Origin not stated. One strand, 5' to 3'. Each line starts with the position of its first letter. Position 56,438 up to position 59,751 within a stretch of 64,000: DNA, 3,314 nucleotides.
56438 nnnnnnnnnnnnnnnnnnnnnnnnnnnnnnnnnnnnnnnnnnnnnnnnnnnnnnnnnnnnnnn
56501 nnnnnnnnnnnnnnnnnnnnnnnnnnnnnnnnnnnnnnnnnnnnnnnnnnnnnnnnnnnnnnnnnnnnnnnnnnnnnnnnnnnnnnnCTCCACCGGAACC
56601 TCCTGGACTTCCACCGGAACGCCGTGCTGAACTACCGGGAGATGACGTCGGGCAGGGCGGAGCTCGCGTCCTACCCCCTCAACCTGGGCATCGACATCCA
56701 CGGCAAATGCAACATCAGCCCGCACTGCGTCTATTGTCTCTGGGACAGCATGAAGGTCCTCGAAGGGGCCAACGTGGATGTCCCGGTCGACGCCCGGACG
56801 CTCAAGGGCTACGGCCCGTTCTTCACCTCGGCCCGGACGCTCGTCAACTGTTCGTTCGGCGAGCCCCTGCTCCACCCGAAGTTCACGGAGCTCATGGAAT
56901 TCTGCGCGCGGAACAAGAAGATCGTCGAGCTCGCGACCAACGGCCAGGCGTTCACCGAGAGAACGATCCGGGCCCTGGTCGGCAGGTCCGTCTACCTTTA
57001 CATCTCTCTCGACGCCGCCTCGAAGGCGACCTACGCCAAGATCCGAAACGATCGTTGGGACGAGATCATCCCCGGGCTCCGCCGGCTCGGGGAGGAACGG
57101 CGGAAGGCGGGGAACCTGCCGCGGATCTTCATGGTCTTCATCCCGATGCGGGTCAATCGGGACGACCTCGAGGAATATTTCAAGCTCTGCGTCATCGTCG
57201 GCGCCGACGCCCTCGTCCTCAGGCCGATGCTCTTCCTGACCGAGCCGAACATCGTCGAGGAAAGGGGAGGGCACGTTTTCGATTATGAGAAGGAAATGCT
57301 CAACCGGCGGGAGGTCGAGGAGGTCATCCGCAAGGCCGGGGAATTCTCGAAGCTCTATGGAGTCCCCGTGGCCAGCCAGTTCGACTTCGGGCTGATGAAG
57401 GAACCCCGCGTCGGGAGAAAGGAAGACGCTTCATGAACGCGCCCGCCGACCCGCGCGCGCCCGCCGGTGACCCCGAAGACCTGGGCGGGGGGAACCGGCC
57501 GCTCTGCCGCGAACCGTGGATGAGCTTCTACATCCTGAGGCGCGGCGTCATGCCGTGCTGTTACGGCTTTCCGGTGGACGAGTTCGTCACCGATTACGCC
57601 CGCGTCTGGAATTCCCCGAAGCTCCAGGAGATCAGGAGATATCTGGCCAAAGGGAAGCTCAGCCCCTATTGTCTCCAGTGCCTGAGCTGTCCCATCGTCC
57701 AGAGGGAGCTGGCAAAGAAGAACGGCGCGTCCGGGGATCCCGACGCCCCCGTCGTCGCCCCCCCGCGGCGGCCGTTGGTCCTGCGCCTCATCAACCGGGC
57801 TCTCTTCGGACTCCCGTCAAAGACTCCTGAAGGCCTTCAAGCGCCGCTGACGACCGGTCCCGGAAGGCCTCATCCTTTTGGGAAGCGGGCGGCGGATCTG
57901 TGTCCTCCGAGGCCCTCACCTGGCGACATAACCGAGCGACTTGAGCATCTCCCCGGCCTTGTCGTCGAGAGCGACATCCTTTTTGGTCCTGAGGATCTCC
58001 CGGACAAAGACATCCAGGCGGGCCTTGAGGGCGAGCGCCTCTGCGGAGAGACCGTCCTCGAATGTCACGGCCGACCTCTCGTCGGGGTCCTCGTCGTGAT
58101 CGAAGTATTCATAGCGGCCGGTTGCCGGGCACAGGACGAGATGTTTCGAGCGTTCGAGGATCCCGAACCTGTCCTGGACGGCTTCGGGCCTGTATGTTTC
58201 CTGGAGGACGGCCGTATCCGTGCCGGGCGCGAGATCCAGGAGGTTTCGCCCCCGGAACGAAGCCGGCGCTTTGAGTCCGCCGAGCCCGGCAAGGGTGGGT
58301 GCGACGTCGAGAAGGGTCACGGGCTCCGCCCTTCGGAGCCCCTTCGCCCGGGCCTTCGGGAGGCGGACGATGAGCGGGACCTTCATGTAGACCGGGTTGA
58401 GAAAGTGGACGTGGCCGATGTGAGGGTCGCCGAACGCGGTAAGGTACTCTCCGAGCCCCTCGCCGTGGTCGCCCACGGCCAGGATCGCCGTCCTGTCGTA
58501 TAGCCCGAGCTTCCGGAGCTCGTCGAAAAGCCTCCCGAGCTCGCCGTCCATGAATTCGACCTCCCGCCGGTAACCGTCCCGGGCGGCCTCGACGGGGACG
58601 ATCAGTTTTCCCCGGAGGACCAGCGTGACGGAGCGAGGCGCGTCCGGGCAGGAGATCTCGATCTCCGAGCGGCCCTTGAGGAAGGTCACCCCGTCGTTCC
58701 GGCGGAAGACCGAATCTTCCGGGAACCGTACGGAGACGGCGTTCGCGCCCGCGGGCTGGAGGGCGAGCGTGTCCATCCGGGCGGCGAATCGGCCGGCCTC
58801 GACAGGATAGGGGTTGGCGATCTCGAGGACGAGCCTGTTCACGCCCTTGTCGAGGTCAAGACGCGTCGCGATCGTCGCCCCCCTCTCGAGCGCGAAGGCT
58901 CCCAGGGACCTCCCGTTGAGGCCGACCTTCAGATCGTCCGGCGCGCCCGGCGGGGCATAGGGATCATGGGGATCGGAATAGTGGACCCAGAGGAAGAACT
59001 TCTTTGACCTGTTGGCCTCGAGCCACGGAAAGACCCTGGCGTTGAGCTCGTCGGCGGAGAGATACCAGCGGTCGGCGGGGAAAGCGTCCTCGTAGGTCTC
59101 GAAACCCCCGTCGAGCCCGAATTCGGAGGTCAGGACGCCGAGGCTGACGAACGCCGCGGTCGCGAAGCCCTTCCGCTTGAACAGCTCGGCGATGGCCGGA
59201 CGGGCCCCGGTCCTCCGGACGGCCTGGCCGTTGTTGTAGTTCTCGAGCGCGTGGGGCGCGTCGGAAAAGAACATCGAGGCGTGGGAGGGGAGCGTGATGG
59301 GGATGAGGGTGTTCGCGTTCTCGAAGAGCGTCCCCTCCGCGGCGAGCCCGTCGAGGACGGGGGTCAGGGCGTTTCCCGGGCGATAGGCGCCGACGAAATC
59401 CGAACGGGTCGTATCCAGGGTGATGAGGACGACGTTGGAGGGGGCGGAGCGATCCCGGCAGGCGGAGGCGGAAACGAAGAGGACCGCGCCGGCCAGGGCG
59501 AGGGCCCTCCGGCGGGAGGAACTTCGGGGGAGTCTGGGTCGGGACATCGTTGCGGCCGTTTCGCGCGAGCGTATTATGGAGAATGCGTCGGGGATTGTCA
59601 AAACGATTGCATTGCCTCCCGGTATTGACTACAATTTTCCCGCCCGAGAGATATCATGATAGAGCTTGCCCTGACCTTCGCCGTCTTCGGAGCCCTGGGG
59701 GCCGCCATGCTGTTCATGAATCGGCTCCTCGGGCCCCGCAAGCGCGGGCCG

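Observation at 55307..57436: Radical SAM enzyme preceded by a tandem triplication of an unrecognised 130-aa module: candidate novel system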

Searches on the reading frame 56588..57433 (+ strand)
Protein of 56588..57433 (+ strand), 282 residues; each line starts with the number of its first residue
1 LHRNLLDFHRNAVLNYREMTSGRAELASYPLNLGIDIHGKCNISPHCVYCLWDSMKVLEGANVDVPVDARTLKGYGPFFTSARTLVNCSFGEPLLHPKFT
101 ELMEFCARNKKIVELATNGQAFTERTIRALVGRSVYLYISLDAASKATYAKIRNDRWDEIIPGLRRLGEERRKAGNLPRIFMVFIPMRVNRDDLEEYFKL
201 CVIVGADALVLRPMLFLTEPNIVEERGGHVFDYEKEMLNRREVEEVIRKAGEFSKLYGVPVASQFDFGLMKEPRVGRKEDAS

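Call 27: search_solved_structures(query=window:56588-57433:+, max_evalue=0.01, show_alignments=2)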
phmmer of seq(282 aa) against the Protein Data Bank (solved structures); distinct sequences matched with E-value up to 0.01: 5.
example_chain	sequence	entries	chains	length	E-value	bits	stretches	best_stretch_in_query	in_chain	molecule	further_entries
7n7i_A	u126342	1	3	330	1.1e-06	31.6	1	21-160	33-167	Viperin-like enzyme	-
6b4c_A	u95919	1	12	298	1.9e-06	30.8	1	22-160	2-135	Viperin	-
9dgw_A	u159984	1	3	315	6.4e-06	29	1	28-160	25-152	Radical SAM core domain-containing protein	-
9dfw_A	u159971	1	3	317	6.5e-06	29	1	28-160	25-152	Radical SAM core domain-containing protein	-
9dfu_A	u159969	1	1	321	0.0076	18.9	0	33-141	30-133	Radical SAM core domain-containing protein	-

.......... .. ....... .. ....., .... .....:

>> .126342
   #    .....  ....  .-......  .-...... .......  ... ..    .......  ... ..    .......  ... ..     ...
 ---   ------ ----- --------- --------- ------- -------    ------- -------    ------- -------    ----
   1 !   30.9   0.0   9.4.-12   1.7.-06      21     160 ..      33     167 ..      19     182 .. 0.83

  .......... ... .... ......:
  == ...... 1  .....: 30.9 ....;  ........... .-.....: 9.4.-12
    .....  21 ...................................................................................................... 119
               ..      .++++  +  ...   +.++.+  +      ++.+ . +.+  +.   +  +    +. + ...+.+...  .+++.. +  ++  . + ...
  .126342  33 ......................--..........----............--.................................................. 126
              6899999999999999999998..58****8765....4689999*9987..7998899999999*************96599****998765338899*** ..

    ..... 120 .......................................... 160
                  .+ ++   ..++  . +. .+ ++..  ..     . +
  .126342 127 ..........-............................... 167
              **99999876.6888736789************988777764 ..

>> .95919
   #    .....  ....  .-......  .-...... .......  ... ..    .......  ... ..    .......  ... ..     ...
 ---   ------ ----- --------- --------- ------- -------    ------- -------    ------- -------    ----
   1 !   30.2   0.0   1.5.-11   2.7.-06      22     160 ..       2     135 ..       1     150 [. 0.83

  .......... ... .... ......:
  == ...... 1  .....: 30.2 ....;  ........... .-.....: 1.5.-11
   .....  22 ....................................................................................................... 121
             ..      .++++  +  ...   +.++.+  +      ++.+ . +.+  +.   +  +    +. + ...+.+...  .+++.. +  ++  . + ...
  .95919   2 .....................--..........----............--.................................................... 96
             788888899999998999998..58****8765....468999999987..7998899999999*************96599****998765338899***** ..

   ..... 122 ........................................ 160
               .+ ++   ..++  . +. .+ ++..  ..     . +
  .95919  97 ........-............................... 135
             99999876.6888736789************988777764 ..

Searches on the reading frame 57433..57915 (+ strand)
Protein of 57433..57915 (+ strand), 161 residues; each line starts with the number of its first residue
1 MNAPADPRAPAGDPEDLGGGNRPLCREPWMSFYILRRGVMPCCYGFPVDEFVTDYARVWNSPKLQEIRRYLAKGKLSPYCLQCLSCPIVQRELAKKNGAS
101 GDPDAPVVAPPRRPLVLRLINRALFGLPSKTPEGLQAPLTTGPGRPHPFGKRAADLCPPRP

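Call 5: search_protein_families(library=ncbifam, proteins=[window:57433-57915:+], max_evalue=0.01)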
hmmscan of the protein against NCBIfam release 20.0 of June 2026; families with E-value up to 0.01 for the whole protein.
window:57433-57915:+ (161 aa): 1 family
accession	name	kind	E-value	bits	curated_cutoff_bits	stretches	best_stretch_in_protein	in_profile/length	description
NF033640.1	N_Twi_rSAM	subfamily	1.7e-06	27.4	170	1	24-84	4-70/398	twitch domain-containing radical SAM protein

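Call 28: search_solved_structures(query=A1, max_evalue=1, show_alignments=2)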
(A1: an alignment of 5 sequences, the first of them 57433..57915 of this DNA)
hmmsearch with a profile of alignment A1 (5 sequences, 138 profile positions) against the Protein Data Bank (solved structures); distinct sequences matched with E-value up to 1: 7.
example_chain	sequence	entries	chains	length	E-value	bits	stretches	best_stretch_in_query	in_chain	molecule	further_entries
3k5q_A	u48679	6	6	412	0.0062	19.8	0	75-125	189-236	Fem-3 mRNA-binding factor 2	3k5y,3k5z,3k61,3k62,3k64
3qg9_A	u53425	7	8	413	0.0062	19.8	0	75-125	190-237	Fem-3 mRNA-binding factor 2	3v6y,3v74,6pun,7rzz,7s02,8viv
3qgb_A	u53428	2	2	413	0.0074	19.5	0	75-125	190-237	Fem-3 mRNA-binding factor 2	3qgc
9nm3_A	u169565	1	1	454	0.0098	19.1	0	75-125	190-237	Fem-3 mRNA-binding factor 1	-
8sj7_A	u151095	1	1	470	0.011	19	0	75-125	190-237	Fem-3 mRNA-binding factor 2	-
3v71_A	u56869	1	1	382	0.11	15.7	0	62-131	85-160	Puf (Pumilio/fbf) domain-containing protein 7, confirmed by transcript evidence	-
6noc_A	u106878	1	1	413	0.27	14.4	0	70-131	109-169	Fem-3 mRNA-binding factor 2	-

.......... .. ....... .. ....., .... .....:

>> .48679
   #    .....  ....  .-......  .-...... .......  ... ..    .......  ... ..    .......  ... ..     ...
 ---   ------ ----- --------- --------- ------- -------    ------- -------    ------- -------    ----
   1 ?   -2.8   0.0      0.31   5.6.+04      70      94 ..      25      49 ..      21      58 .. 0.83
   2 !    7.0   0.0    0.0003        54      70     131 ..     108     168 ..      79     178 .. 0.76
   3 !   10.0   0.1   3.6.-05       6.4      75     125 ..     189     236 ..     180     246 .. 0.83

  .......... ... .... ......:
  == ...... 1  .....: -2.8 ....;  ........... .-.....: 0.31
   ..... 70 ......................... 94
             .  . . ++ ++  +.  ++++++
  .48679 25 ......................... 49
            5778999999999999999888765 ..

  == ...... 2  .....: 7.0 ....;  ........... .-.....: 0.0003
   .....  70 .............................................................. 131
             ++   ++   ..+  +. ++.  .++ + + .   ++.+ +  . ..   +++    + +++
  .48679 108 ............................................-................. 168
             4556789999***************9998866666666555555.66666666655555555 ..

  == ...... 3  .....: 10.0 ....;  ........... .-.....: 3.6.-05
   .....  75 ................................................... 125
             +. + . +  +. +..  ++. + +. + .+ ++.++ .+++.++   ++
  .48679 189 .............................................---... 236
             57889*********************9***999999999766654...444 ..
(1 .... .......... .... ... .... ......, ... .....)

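Call 37: find_homologous_proteins(query=window:57433-57822:+, max_evalue=0.001)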
Query seq(130 aa) (130 aa): 231 proteins with E <= 0.001 among 249 candidates; the best 120 are listed.
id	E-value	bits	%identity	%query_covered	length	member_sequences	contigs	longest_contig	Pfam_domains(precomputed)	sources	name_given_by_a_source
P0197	8.9e-85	300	100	100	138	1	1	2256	-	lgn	-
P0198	3.4e-70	252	85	100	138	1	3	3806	-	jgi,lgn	jgi:hypothetical protein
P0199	4.1e-70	252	85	100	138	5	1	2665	-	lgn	-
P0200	5.0e-70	252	85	100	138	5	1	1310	-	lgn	-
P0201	1.7e-67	244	80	100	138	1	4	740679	PF13186.12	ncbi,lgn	-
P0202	7.7e-67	242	85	94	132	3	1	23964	PF13186.12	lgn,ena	-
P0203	9.3e-67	241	86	94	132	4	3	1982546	-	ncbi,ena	-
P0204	1.4e-66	241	80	100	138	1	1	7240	-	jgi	jgi:hypothetical protein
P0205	1.1e-65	238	82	100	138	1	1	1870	-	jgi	jgi:hypothetical protein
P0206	2.6e-65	237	83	94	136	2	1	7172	-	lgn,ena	-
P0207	1.5e-63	231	78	100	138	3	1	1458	PF13186.12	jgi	jgi:hypothetical protein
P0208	5.5e-61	223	81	91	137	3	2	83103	-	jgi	jgi:hypothetical protein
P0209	1.5e-59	218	72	100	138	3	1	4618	-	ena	-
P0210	1.5e-58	215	71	100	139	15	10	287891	-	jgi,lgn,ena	jgi:hypothetical protein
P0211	4.5e-57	210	72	100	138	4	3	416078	PF13186.12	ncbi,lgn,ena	-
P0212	5.3e-56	206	70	100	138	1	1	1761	PF13186.12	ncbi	-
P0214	9.3e-55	202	76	91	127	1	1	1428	PF13186.12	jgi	jgi:hypothetical protein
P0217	1.5e-44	169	60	96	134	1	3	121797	PF13186.12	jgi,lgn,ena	jgi:hypothetical protein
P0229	1.0e-38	150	58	93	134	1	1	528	PF13186.12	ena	-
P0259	3.1e-36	142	55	91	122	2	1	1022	PF13186.12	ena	-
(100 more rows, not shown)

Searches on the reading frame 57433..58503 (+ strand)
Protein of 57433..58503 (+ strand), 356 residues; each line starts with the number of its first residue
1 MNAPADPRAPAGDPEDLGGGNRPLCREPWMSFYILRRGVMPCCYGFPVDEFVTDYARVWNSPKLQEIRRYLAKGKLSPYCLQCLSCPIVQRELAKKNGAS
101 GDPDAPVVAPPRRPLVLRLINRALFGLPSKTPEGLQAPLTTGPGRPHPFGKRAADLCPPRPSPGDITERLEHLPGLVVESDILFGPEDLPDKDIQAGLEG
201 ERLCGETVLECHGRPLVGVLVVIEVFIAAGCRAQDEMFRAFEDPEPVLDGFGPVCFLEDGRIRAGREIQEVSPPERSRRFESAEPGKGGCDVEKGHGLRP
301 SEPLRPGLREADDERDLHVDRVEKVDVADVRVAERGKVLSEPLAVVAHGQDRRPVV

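Call 4: search_protein_families(library=pfam, proteins=[window:57433-58503:+], max_evalue=0.01)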
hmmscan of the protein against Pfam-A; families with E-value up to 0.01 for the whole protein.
window:57433-58503:+ (356 aa): 1 family
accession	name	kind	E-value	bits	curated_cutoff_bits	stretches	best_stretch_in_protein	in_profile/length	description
PF13186.11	SPASM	-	0.00018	22.2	21.5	1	25-83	1-66/67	Iron-sulfur cluster-binding domain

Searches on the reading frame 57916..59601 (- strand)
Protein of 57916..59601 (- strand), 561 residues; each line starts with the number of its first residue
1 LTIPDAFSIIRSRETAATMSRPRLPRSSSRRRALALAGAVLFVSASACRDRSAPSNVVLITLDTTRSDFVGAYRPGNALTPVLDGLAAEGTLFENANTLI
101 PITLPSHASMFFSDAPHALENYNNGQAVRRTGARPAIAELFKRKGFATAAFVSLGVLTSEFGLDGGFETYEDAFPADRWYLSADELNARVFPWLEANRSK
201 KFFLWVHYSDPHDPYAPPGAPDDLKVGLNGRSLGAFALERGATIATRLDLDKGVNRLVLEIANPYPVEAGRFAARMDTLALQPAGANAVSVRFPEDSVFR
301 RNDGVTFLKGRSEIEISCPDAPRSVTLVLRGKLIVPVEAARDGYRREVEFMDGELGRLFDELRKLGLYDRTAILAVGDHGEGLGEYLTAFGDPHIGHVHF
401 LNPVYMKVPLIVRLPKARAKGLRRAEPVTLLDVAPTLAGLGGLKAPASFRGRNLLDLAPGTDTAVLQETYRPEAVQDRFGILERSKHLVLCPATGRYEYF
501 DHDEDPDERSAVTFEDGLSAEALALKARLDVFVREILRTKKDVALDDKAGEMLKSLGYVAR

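Call 4: search_protein_families(library=pfam, proteins=[window:57916-59601:-], max_evalue=0.01)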
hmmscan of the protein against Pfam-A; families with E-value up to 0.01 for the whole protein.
window:57916-59601:- (561 aa): 3 families
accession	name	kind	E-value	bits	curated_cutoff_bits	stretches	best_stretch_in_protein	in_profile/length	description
PF00884.28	Sulfatase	-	6.9e-34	118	25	1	55-442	1-300/301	Sulfatase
PF16347.10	SGSH_C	-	2.8e-10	41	29.3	1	405-529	15-148/154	N-sulphoglucosamine sulphohydrolase, C-terminal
PF01663.27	Phosphodiest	-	4.1e-08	33.6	23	1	345-380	185-220/342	Type I phosphodiesterase / nucleotide pyrophosphatase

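Call 5: search_protein_families(library=ncbifam, proteins=[window:57916-59601:-], max_evalue=0.01)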
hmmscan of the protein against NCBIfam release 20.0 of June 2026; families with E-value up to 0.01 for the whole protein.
window:57916-59601:- (561 aa): 7 families
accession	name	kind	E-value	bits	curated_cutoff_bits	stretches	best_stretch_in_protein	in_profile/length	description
NF010322.0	PRK13759.1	equivalog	8e-30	103.8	481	2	338-520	264-444/486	arylsulfatase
TIGR03417.1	chol_sulfatase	equivalog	4.7e-22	78.5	433.45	2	337-516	248-423/500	choline-sulfatase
NF045661.1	HdlasePehA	equivalog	4.4e-16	58.6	900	2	340-461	280-395/506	phosphoric/sulfuric ester hydrolase PehA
NF052527.1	Mn_arylsulf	exception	1.6e-12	47.1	850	2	343-527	266-446/479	manganese-dependent arylsulfatase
NF038075.1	fam_STM4013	hypoth_equivalog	1.4e-05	24.7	250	0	55-120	8-71/261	STM4013/SEN3800 family hydrolase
NF053595.1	LptchSynLtaSGpos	equivalog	2.3e-05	23.1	970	1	341-445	427-530/626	lipoteichoic acid synthase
NF047438.1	polymyxin_MCR12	exception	0.0058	15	1200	0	342-386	421-465/548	MCR-12 family phosphoethanolamine--lipid A transferase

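Call 62: search_solved_structures(query=window:57916-59601:-, max_evalue=1e-10, show_alignments=2)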
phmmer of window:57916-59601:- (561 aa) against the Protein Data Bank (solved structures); distinct sequences matched with E-value up to 1e-10: 17.
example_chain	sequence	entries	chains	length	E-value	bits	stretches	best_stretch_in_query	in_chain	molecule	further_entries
7oz8_AAA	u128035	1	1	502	6.7e-21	77.4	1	343-464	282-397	Choline-sulfatase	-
7lha_A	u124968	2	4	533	8.8e-20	73.7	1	343-464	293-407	Exo-L-galactose-6-sulfatase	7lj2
6hr5_A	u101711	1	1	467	3.3e-18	68.5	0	341-475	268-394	Alpha-L-rhamnosidase/sulfatase (GH78)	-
7p24_AAA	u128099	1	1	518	1.5e-17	66.3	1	343-510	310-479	Mucin-desulfating sulfatase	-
7snj_A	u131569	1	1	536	3.2e-16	61.9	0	343-459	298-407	Arylsulfatase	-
6pt6_B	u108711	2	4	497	1.3e-15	59.9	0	343-464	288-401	exo-2S-iota carrageenan S1 sulfatase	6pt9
6hhm_A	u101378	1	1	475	1.5e-15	59.7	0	342-461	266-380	Arylsulfatase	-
6ptk_A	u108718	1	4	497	1.8e-15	59.4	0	343-464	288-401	exo-2S-iota carrageenan S1 sulfatase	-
6pt4_B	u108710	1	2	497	2.2e-15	59.2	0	343-464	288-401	exo-2S-iota carrageenan S1 sulfatase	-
7sno_A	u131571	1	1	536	2.8e-15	58.8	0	343-459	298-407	Arylsulfatase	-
5g2v_A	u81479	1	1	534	1.5e-11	46.5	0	343-456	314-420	N-ACETYLGLUCOSAMINE-6-SULFATASE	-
6bia_A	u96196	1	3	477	4.4e-11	45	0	343-446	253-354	Sulfatase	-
7pth_A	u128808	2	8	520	4.6e-11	44.9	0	338-509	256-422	Choline sulfatase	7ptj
6b0k_A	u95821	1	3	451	4.8e-11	44.8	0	343-446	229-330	Iota-carrageenan sulfatase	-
6b0j_A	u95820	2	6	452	4.8e-11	44.8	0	343-446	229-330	Iota-carrageenan sulfatase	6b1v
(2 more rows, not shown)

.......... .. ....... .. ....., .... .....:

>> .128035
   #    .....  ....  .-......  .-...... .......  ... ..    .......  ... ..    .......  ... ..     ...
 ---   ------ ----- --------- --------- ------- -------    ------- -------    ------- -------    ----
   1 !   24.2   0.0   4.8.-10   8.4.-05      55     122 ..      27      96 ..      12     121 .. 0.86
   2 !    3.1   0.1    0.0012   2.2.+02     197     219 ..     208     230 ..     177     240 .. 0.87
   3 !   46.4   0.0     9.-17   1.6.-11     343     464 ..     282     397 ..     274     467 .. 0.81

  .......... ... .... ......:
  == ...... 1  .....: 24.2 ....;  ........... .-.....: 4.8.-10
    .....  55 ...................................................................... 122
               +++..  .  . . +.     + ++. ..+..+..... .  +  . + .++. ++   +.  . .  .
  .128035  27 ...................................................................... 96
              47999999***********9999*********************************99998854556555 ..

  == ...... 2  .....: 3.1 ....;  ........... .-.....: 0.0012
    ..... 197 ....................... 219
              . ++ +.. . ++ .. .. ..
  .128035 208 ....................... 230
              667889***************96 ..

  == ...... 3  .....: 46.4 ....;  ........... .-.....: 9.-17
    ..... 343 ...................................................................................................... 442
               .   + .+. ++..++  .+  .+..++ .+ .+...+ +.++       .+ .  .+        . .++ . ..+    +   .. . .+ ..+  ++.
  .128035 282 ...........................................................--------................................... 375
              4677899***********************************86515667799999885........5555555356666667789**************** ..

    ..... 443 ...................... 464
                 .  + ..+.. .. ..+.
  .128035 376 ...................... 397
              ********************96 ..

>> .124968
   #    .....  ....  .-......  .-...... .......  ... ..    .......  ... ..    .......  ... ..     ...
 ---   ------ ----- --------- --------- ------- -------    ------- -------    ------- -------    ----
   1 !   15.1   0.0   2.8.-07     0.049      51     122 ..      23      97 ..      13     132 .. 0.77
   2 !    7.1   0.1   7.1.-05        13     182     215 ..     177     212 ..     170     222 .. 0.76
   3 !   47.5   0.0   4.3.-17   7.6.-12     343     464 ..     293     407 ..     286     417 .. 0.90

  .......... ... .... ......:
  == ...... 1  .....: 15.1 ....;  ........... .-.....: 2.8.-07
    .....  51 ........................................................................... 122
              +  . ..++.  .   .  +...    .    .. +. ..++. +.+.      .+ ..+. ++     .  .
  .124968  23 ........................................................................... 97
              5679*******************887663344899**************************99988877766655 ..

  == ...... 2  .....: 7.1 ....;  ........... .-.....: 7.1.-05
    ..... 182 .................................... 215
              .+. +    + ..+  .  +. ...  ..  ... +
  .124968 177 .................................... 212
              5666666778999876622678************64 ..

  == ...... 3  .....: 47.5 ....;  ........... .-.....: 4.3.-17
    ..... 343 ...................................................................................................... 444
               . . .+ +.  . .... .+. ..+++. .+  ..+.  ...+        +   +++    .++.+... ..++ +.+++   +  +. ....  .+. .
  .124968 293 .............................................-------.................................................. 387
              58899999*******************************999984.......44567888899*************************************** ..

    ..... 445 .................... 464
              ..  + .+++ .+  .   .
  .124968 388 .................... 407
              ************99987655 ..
